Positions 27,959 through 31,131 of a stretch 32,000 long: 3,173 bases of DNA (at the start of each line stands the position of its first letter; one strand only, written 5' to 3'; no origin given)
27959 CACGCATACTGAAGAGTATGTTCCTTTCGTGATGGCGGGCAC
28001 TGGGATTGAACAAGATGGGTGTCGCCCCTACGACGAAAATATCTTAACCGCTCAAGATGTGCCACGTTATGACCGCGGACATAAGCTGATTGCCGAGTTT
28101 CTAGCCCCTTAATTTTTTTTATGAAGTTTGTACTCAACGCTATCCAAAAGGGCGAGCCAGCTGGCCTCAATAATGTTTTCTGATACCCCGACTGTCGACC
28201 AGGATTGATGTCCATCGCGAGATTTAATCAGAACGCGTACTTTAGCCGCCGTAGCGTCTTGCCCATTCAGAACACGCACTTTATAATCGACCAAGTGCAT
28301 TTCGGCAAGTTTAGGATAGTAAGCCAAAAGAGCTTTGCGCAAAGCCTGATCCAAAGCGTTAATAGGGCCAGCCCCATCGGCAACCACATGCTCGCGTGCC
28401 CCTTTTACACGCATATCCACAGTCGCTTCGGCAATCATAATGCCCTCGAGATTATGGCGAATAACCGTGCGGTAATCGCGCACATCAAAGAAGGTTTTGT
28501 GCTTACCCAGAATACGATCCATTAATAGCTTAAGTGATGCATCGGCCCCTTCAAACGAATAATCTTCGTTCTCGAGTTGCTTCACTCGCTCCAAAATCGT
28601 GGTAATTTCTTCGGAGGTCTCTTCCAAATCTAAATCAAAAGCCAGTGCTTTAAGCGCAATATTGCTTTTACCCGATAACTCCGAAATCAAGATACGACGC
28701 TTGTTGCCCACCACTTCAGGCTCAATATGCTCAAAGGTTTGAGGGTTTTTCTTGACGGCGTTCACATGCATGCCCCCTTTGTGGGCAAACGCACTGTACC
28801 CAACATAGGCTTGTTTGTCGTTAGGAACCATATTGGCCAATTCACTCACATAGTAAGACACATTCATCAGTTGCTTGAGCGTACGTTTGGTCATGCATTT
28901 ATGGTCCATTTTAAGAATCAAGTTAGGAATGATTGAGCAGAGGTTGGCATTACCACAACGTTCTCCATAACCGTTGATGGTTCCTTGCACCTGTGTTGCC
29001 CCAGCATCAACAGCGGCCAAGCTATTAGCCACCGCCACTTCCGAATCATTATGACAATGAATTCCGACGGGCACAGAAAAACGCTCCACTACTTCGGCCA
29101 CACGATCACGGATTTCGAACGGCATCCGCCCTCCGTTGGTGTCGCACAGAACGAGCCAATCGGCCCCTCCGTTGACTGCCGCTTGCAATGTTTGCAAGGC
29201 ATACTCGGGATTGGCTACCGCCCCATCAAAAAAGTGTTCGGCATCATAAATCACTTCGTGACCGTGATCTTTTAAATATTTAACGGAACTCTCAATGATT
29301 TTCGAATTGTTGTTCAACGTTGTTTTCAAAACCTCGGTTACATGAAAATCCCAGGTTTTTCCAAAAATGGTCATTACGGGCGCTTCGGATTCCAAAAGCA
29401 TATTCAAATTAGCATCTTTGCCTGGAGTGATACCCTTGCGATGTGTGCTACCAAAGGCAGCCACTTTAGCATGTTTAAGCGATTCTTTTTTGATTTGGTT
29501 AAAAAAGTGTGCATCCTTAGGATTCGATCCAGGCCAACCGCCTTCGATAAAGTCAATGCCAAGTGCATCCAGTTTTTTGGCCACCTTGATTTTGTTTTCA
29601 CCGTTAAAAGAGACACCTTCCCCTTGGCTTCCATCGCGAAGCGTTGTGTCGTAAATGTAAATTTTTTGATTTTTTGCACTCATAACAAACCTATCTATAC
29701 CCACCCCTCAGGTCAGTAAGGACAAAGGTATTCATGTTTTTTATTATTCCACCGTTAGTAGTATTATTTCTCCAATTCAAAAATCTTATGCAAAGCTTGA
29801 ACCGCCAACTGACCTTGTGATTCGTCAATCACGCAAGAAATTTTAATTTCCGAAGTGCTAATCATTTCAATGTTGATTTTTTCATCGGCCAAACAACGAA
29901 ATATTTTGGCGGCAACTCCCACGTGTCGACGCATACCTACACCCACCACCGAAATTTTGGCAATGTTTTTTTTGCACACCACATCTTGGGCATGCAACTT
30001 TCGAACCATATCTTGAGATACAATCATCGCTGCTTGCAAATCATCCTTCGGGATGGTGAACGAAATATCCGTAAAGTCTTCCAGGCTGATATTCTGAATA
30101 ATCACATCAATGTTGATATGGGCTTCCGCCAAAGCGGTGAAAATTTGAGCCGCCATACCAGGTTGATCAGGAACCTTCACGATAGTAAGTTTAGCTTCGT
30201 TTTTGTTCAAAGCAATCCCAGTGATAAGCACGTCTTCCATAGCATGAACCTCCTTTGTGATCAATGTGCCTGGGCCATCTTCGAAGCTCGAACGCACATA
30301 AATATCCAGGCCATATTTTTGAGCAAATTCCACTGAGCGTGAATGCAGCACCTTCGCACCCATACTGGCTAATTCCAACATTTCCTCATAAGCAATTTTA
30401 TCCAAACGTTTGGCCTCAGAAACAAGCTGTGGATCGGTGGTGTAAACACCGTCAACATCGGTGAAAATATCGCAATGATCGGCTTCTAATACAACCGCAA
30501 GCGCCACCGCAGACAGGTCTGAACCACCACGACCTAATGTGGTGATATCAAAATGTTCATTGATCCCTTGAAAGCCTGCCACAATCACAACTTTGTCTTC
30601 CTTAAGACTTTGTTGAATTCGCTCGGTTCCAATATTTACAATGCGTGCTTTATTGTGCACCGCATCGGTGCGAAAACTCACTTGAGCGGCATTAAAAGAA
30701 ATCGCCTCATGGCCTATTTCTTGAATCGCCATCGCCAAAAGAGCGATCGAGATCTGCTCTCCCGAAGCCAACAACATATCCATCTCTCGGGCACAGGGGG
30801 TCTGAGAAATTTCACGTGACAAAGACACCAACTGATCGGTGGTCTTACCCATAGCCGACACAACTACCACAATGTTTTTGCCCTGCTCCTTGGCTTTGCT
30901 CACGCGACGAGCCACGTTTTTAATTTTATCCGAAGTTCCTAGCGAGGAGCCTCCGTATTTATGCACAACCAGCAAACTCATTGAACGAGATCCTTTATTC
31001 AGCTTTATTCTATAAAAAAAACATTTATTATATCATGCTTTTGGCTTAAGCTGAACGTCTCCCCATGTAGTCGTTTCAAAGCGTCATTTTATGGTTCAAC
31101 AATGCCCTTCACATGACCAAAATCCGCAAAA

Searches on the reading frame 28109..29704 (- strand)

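Call 63: search_protein_families(library=ncbifam, max_evalue=0.00001, proteins=[window:28109-29704:-])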
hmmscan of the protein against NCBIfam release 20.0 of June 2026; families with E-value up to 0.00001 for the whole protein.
window:28109-29704:- (531 aa): 26 families (the best 25 are shown)
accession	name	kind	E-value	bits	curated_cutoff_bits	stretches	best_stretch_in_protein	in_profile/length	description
TIGR00977.1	citramal_synth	equivalog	3.3e-226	751.6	450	1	14-530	1-520/526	citramalate synthase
NF002085.0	PRK00915.1-2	subfamily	5.3e-92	309.2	517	1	10-530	9-503/504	2-isopropylmalate synthase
NF002086.0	PRK00915.1-3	equivalog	1.1e-83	281.5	532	1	11-528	3-503/516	2-isopropylmalate synthase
NF002088.0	PRK00915.1-5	equivalog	7.8e-80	268.8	697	1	13-525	2-497/514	2-isopropylmalate synthase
TIGR02090.1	LEU1_arch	subfamily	1.8e-78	264.2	484.75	1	15-381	1-351/363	isopropylmalate/citramalate/homocitrate synthases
TIGR00973.1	leuA_bact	equivalog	3.3e-77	260.1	598.7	1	14-523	1-493/494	2-isopropylmalate synthase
NF041069.1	IPMS_Sufob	equivalog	2e-70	237.9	600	1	15-384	1-356/371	isopropylmalate synthase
NF002087.0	PRK00915.1-4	equivalog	2.3e-69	234.3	729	1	11-524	3-500/516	2-isopropylmalate synthase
TIGR02146.1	LysS_fung_arch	equivalog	1.1e-65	222.2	413.55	1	17-376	1-344/344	homocitrate synthase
NF002084.0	PRK00915.1-1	equivalog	8.6e-65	219.2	748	1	12-523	2-496/523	2-isopropylmalate synthase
TIGR02660.1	nifV_homocitr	equivalog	6.7e-60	203.3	462.9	1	15-377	2-348/365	homocitrate synthase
NF042434.1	IPMS_Lepto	equivalog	7.8e-44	150.1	500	1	11-378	2-370/374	2-isopropylmalate synthase LeuA2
NF042433.1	CitmalDyn_Leptosp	equivalog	2.6e-41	141.8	950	1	8-508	1-492/514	(R)-citramalate synthase CimA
NF006049.0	PRK08195.1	subfamily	1.1e-24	87.1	229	1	163-282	144-262/344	4-hyroxy-2-oxovalerate/4-hydroxy-2-oxopentanoic acid aldolase,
NF002991.1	PRK03739.1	subfamily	6.3e-24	84.6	455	1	205-523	229-548/550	2-isopropylmalate synthase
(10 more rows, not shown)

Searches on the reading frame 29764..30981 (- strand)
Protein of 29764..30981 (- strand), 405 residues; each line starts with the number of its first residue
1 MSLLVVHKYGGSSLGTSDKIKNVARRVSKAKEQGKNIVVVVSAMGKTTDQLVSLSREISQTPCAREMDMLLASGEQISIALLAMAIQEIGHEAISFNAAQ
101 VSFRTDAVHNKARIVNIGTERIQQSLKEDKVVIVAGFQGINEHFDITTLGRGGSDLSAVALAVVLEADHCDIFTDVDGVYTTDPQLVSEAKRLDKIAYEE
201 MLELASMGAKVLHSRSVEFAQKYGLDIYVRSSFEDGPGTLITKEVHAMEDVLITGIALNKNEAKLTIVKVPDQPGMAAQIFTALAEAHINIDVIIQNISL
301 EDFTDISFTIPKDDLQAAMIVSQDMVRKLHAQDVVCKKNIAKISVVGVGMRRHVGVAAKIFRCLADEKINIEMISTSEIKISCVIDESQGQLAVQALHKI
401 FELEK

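Call 63: search_protein_families(library=ncbifam, max_evalue=0.00001, proteins=[window:29764-30981:-])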
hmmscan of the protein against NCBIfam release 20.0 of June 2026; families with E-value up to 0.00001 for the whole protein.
window:29764-30981:- (405 aa): 28 families (the best 25 are shown)
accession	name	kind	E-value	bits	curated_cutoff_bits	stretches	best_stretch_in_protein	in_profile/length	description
NF005155.0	PRK06635.1-4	equivalog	5e-179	595.5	346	1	4-405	3-405/407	aspartate kinase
NF005656.0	PRK07431.1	equivalog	1e-169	565.9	657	1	4-404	3-412/587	aspartate kinase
NF005154.0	PRK06635.1-2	equivalog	5.9e-163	542.9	376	1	2-404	2-405/407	aspartate kinase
NF005153.0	PRK06635.1-1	equivalog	5.3e-156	519.9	585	1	4-404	3-408/421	aspartate kinase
NF005156.0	PRK06635.1-5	equivalog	4.4e-147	490.1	594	1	4-405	3-404/411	aspartate kinase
TIGR00657.1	asp_kinases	subfamily_domain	6.5e-138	460.5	208.7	2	64-402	103-441/442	aspartate kinase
TIGR00656.1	asp_kin_monofn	equivalog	1.1e-133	446.1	402.25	1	4-403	3-406/407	aspartate kinase, monofunctional class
NF005161.0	PRK06635.2-5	equivalog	7.5e-119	397.2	586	1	6-403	7-402/402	aspartate kinase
NF006459.0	PRK08841.1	equivalog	1.1e-104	350.6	535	1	4-401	5-378/395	aspartate kinase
NF006068.0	PRK08210.1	equivalog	1.3e-101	340.7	474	1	4-404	3-403/405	aspartate kinase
NF005157.0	PRK06635.2-1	equivalog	6.7e-94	315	832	1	5-402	5-400/401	aspartate kinase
NF004938.0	PRK06291.1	equivalog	1e-92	311.3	528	2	65-404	120-464/468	aspartate kinase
NF005158.0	PRK06635.2-2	equivalog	2.9e-82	276.7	717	1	4-402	3-399/401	aspartate kinase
NF006959.0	PRK09436.1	equivalog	1.1e-77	261.9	726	2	67-401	119-459/819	bifunctional aspartate kinase/homoserine dehydrogenase I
NF006570.0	PRK09084.1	equivalog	2.3e-68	231.3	455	2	58-401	103-448/452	lysine-sensitive aspartokinase 3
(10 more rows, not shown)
